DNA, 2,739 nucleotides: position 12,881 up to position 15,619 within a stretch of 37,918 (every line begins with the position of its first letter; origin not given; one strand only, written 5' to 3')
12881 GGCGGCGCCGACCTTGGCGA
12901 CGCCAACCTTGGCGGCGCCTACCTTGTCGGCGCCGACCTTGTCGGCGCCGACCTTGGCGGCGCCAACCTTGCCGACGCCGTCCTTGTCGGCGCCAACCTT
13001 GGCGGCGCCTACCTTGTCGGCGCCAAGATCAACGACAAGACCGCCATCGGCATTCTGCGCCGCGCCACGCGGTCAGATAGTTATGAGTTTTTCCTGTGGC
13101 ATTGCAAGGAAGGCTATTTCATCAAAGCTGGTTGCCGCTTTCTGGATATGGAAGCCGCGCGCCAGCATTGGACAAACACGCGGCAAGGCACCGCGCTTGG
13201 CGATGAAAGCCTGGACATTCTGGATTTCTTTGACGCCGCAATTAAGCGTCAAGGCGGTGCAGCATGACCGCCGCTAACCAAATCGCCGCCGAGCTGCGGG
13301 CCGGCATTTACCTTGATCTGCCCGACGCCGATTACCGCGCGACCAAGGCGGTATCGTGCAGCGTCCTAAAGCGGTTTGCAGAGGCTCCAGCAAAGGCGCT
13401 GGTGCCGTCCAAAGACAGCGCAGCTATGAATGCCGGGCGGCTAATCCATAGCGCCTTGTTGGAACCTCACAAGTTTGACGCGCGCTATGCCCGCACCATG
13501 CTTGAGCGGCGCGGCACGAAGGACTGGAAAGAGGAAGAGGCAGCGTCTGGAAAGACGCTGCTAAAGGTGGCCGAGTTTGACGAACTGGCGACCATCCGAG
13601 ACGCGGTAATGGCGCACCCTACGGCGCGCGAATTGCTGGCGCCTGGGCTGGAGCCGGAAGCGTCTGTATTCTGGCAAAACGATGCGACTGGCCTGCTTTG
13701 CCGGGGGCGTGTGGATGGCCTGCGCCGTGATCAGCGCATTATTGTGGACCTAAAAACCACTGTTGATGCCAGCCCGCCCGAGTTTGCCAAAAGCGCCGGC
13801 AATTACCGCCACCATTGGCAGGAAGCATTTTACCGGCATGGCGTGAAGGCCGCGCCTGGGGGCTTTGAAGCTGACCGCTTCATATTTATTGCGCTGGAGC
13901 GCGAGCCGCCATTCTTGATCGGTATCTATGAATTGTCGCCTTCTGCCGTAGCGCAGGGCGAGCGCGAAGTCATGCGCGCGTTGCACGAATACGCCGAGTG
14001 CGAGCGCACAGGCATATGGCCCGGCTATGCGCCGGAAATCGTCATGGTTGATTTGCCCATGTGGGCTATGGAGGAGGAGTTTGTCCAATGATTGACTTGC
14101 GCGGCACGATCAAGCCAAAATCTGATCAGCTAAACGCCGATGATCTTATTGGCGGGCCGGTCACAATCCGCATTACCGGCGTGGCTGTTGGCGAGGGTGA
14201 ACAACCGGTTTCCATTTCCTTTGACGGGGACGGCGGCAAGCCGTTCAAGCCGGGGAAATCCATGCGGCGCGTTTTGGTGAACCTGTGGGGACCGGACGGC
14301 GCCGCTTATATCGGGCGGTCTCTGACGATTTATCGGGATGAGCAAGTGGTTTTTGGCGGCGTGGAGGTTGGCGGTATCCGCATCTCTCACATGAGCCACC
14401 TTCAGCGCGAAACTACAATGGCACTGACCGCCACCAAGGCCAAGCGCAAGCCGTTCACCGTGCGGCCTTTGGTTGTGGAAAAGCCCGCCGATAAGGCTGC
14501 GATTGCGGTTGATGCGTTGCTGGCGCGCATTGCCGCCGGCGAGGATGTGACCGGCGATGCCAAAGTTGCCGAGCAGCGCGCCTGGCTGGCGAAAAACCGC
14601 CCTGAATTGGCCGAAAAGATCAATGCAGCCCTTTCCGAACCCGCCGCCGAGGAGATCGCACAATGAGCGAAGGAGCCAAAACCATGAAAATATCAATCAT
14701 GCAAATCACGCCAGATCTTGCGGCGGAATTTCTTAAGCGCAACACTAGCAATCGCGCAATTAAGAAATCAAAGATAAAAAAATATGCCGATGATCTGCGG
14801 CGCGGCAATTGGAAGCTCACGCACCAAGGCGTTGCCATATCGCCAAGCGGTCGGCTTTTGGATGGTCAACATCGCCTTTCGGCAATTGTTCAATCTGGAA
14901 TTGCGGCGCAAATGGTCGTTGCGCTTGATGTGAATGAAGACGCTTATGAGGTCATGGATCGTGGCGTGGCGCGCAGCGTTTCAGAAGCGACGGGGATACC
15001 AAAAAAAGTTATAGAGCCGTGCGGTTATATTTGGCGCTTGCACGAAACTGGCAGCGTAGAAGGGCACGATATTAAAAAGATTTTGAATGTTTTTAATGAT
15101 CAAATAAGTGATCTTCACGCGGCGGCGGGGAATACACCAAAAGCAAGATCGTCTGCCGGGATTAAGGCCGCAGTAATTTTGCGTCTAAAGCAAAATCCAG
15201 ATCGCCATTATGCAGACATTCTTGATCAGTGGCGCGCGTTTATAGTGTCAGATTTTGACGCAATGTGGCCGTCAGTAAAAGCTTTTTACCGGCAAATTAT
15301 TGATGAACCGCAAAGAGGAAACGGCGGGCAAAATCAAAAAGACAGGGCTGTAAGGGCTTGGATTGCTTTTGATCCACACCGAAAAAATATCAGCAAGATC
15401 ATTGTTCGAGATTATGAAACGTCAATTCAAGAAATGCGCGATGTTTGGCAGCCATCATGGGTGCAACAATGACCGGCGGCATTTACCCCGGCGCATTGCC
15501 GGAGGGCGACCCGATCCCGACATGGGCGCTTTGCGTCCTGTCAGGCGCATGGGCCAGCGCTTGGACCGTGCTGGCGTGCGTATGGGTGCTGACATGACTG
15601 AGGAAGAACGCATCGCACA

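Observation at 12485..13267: Near-perfect 31-unit pentapeptide-repeat protein (DNA-mimic-like) encoded by an almost invariant 15-nt DNA repeat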

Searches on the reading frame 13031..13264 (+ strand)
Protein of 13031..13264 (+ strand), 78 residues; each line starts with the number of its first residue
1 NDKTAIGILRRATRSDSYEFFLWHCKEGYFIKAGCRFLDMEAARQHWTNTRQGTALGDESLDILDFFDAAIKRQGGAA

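Call 44: search_protein_representatives(alignment_id=A2)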
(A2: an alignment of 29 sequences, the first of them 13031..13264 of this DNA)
Query: 29 sequences, 78 profile positions. Proteins with E-value up to 0.001 (for the whole library): 557; up to 1e-10: 228; up to 1e-30: 6. The best 150 are listed.
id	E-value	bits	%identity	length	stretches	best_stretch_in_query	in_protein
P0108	3.1e-40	152.0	-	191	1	1-77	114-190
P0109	2.0e-39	149.3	-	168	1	1-77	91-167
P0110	5.4e-38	144.8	-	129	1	2-77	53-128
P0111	9.5e-38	144.0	-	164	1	2-75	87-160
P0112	9.0e-34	131.3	-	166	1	2-76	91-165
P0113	8.3e-33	128.2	-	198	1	1-75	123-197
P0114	8.9e-28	112.1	-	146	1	2-76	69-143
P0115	1.9e-27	111.0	-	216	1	2-76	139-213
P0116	2.8e-26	107.3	-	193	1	3-74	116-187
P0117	5.1e-26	106.4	-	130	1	9-75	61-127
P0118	5.1e-26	106.4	-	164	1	1-75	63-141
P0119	1.3e-25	105.1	-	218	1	4-74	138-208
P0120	4.5e-25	103.4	-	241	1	10-76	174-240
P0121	7.9e-25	102.6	-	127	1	9-74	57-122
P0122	3.7e-24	100.5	-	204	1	5-76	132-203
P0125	2.4e-22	94.7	-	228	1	10-76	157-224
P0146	6.3e-18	80.5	-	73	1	9-76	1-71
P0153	1.5e-16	76.1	-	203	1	9-70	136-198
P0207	1.0e-13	67.0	-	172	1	13-70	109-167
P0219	3.4e-13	65.3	-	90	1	12-68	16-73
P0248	1.9e-12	63.0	-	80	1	14-71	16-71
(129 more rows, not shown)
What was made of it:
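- A profile search finds 557 clusters at E <= 1e-3, with the domain in the C-terminal part of nearly all of the 150 listed hits (call 44).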

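Call 47: search_protein_families(library=phrogs, proteins=[window:13031-13264:+, P0146, P0248, P0219, P0153, P0125, P0207], max_evalue=0.001)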
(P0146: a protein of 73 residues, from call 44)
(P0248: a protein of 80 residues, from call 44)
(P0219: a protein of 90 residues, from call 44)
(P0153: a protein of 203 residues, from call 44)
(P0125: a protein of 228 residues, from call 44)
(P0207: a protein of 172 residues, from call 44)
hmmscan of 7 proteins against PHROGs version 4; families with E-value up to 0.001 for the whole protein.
window:13031-13264:+ (78 aa): 0 families

P0146 (73 aa): 0 families

P0248 (80 aa): 0 families

P0219 (90 aa): 0 families

P0153 (203 aa): 9 families
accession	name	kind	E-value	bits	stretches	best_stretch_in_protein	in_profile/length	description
phrog_5070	-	unknown function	5.7e-43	147.5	1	2-138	4-147/182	-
phrog_7964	-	unknown function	3.2e-40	138.8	1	2-136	27-168/269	-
phrog_20532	-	unknown function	6.1e-18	66.1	1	108-202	3-92/100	-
phrog_36281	-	unknown function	2e-09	38.3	1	35-139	169-273/290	-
phrog_20149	-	unknown function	2.6e-07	31.6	1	2-44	4-53/53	-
phrog_31248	-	unknown function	4.2e-07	31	1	52-125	78-151/200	-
phrog_17490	-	unknown function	0.00011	22.8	0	83-132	73-122/266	-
phrog_4549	-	tail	0.00019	20.7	1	58-127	559-632/869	tail fiber protein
phrog_8215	-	tail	0.00088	18.7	0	37-132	265-367/1000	baseplate wedge initiator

P0125 (228 aa): 0 families

P0207 (172 aa): 1 family
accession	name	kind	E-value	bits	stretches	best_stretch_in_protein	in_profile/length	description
phrog_15341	-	unknown function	3.2e-11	44.1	1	6-101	6-104/276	-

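Call 55: find_related_loci(query=A2, collection=genome_contigs, flank=4000)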
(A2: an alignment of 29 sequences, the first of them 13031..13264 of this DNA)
Query A2 (78 aa) in genome_contigs; peptide patterns used: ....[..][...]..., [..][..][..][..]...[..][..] (x = any residue, [..] = any of these).
82 stretches matched a pattern; 2 encode a relative of the query (tblastn E <= 1e-3); 2 distinct loci.
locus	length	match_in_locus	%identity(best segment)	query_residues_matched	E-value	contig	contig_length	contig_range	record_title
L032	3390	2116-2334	67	1-73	5e-34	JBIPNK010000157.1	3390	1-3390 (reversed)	MAG: Chitinophagaceae bacterium isolate ME2018-06-05_3300043470_group8_bin116 Rohwer_bin516_scaffold_41763_c1, whole gen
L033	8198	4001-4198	52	9-74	1e-20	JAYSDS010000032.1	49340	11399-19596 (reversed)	MAG: Roseomonas sp. isolate ZZ2_ZZA248_bin.13 NODE_589_length_49340_cov_9.284245, whole genome shotgun sequence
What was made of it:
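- Distribution: only 2 MAG contigs among the genomes of 185,579 species carry the domain (call 55).
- Tried and rejected: Only two MAG contigs matched (call 55).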

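Call 73: search_solved_structures(query=A2, max_evalue=10, show_alignments=2)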
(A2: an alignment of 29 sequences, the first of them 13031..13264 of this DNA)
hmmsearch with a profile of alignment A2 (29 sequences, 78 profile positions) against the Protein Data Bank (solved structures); distinct sequences matched with E-value up to 10: 2.
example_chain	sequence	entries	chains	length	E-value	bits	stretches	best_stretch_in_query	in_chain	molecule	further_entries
9i1w_Ll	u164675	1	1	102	0.0027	20.7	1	40-74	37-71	Ribosomal protein eL39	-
7s2i_A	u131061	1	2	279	1.1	12.4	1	32-72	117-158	Sul1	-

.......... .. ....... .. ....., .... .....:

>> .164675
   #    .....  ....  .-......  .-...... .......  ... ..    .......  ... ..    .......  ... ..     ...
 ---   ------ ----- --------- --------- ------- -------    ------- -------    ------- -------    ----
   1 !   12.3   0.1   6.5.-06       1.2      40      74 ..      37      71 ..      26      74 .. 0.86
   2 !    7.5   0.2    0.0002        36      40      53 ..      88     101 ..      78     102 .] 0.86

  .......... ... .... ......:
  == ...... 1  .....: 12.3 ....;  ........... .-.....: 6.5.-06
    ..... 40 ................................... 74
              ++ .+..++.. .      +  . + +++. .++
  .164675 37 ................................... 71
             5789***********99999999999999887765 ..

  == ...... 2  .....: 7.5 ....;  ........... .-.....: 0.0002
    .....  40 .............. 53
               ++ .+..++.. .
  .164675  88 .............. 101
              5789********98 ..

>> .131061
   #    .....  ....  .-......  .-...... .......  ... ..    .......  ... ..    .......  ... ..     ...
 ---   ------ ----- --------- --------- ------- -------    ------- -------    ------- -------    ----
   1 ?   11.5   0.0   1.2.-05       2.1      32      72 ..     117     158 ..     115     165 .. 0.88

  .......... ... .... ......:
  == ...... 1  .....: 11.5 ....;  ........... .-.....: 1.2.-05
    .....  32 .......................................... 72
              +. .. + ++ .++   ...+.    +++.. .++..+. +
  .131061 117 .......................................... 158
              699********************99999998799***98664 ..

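Call 74: search_protein_families(library=ncbifam, proteins=[window:13031-13264:+], max_evalue=0.01)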
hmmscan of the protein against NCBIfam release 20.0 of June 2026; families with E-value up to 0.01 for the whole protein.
window:13031-13264:+ (78 aa): 0 families

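Call 75: search_protein_families(library=padloc, proteins=[window:13031-13264:+], max_evalue=0.01)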
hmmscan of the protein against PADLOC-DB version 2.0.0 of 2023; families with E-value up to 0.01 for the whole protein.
window:13031-13264:+ (78 aa): 0 families

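Call 83: search_protein_families(library=pfam, proteins=[L016:5538-6185:+, L016:6190-7032:+, L017:6234-6869:+, L017:6874-7851:+, L022:7173-7592:+, L012:6201-6866:+, L015:6122-6877:+, L015:5484-5888:+, L024:5954-6499:+, L019:6193-7035:+], max_evalue=0.001)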
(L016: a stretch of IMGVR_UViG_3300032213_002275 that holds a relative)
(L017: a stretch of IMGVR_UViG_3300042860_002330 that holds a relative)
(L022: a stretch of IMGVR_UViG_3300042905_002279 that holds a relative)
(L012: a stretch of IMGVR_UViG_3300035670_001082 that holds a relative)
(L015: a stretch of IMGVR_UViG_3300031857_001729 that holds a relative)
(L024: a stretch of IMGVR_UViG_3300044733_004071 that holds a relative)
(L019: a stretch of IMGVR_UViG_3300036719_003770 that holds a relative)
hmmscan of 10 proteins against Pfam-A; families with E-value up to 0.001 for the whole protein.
L016:5538-6185:+ (216 aa): 1 family
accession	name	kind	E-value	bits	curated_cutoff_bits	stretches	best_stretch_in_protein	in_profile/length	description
PF05565.16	Sipho_Gp157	-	3.3e-06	27.6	28.6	1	150-205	100-156/162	Siphovirus Gp157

L016:6190-7032:+ (281 aa): 1 family
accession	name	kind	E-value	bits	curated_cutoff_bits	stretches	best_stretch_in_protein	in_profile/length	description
PF03837.19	RecT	-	1.6e-06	28.2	24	1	94-175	107-192/198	RecT family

L017:6234-6869:+ (212 aa): 1 family
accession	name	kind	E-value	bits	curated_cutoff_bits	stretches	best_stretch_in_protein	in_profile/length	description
PF05565.16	Sipho_Gp157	-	9.6e-06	26.1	28.6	1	145-201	99-156/162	Siphovirus Gp157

L017:6874-7851:+ (326 aa): 1 family
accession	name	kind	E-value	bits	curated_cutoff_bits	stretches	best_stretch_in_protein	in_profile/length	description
PF13479.12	AAA_24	-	2.5e-27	96.4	27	1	14-203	2-180/195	AAA domain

L022:7173-7592:+ (140 aa): 1 family
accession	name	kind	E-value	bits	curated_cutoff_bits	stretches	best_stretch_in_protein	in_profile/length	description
PF00436.31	SSB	-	3.9e-36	123.7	26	1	4-102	1-98/104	Single-strand binding protein family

L012:6201-6866:+ (222 aa): 0 families

L015:6122-6877:+ (252 aa): 0 families

L015:5484-5888:+ (135 aa): 0 families

L024:5954-6499:+ (182 aa): 1 family
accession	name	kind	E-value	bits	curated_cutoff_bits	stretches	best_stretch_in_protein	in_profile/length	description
PF05565.16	Sipho_Gp157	-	2.1e-07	31.6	28.6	1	54-177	41-161/162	Siphovirus Gp157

L019:6193-7035:+ (281 aa): 1 family
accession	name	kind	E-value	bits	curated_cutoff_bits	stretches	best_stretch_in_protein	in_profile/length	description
PF03837.19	RecT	-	3.2e-05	24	24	1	95-176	108-193/198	RecT family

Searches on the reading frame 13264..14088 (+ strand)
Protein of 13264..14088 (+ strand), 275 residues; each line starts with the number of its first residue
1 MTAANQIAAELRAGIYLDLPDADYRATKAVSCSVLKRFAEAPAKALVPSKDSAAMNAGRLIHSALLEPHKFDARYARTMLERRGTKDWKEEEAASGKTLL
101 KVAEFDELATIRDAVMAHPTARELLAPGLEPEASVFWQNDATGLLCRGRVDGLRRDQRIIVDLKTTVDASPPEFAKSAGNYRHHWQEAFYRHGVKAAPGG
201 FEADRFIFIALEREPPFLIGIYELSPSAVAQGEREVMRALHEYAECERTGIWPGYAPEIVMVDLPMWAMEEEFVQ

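Call 4: search_protein_families(library=pfam, proteins=[window:13264-14088:+], max_evalue=0.01)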
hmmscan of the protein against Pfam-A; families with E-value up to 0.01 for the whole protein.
window:13264-14088:+ (275 aa): 1 family
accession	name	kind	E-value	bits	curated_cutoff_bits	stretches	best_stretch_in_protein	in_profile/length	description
PF12684.13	DUF3799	-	1.1e-32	114.1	26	1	31-260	1-228/233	PDDEXK-like domain of unknown function (DUF3799)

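Call 8: search_protein_families(library=phrogs, proteins=[window:13264-14088:+], max_evalue=0.001)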
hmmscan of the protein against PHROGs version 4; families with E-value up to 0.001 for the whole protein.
window:13264-14088:+ (275 aa): 4 families
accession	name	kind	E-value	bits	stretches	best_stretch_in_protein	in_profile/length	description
phrog_412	-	DNA, RNA and nucleotide metabolism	4.4e-82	277.7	1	12-271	137-409/440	exonuclease VIII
phrog_607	-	DNA, RNA and nucleotide metabolism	6.6e-28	98.4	2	94-269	702-869/883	exonuclease VII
phrog_1227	-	DNA, RNA and nucleotide metabolism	2e-08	34.8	1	26-229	15-218/268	exonuclease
phrog_1706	-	DNA, RNA and nucleotide metabolism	0.00087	19.8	0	78-217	107-190/293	CRISPR/Cas system associated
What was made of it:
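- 13264..14091 (+): PDDEXK exonuclease (DUF3799, RecE/exonuclease VIII-like), translationally coupled to the PRP gene. PF12684 scores 1.1e-32 and phrog_412 scores 4.4e-82 (calls 4, 8).
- Checked: The downstream gene 13264-14091 matches DUF3799 (PDDEXK) and phrog_412, exonuclease VIII (calls 4, 8).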

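Call 75: search_protein_families(library=padloc, proteins=[window:13264-14088:+], max_evalue=0.01)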
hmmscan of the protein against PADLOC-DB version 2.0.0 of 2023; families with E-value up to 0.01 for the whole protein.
window:13264-14088:+ (275 aa): 0 families

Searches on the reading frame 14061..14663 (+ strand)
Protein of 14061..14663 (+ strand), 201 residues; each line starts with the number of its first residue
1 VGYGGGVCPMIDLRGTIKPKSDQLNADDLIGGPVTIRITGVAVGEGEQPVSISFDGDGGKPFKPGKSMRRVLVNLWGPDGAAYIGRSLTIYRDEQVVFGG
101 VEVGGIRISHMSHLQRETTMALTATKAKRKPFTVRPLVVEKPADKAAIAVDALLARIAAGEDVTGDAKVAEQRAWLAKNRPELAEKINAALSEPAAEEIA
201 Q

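Call 4: search_protein_families(library=pfam, proteins=[window:14061-14663:+], max_evalue=0.01)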
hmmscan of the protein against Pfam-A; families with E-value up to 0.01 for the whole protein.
window:14061-14663:+ (201 aa): 0 families

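Call 8: search_protein_families(library=phrogs, proteins=[window:14061-14663:+], max_evalue=0.001)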
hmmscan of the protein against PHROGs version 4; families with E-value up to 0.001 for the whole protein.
window:14061-14663:+ (201 aa): 1 family
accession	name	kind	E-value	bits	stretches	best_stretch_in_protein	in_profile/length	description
phrog_11517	-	unknown function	7.6e-58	196.4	1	10-184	1-172/188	-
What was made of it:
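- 14088..14666 (+): orf192 (phrog_11517), paired with the exonuclease; a candidate annealing protein by inference only. phrog_11517 scores 7.6e-58 (call 8).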

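Call 74: search_protein_families(library=ncbifam, proteins=[window:14088-14663:+], max_evalue=0.01)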
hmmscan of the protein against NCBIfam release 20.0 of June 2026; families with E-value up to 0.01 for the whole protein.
window:14088-14663:+ (192 aa): 0 families

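Call 75: search_protein_families(library=padloc, proteins=[window:14088-14663:+], max_evalue=0.01)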
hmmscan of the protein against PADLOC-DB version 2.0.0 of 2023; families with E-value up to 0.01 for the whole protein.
window:14088-14663:+ (192 aa): 0 families

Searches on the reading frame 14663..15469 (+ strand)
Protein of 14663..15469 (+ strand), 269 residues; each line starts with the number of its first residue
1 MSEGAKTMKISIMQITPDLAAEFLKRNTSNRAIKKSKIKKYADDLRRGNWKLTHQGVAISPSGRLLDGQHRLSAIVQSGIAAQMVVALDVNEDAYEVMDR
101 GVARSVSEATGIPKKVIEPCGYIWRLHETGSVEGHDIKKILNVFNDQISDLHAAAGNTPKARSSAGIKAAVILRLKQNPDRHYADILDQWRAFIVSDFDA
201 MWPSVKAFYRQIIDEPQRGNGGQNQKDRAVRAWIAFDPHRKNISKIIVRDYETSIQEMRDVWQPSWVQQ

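Call 4: search_protein_families(library=pfam, proteins=[window:14663-15469:+], max_evalue=0.01)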
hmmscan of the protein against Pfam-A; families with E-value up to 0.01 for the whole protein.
window:14663-15469:+ (269 aa): 0 families

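Call 8: search_protein_families(library=phrogs, proteins=[window:14663-15469:+], max_evalue=0.001)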
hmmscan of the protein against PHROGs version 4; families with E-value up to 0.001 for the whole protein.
window:14663-15469:+ (269 aa): 1 family
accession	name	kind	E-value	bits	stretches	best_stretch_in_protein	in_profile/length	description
phrog_5931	-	unknown function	5e-36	125.6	1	5-108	5-108/282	-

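Call 74: search_protein_families(library=ncbifam, proteins=[window:14663-15469:+], max_evalue=0.01)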
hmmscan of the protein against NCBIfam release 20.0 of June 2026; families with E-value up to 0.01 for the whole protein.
window:14663-15469:+ (269 aa): 0 families

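Call 75: search_protein_families(library=padloc, proteins=[window:14663-15469:+], max_evalue=0.01)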
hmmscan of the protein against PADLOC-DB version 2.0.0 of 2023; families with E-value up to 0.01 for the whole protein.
window:14663-15469:+ (269 aa): 0 families
